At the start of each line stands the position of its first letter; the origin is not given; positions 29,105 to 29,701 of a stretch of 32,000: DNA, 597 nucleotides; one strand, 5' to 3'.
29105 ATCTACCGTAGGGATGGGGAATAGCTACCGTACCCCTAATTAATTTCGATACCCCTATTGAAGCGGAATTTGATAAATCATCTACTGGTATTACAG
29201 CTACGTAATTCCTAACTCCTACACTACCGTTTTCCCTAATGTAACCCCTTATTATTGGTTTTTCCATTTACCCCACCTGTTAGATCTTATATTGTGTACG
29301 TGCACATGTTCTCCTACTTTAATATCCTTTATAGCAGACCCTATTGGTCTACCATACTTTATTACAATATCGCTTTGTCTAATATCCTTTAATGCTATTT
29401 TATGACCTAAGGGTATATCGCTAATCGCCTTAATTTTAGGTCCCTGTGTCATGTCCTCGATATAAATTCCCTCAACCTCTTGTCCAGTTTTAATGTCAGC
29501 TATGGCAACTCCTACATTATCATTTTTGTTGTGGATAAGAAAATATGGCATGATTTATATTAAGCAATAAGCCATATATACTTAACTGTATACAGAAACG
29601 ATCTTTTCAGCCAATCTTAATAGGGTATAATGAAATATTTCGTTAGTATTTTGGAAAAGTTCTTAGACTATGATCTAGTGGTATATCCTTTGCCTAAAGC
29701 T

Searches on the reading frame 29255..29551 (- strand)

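Call 90: search_protein_families(library=pfam, proteins=[window:29255-29551:-], max_evalue=0.001)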
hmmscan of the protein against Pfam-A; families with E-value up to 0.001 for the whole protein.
window:29255-29551:- (99 aa): 1 family
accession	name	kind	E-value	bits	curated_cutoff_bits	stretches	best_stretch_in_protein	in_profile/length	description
PF08666.17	SAF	-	3.1e-08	34.5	21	1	11-89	1-63/63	SAF domain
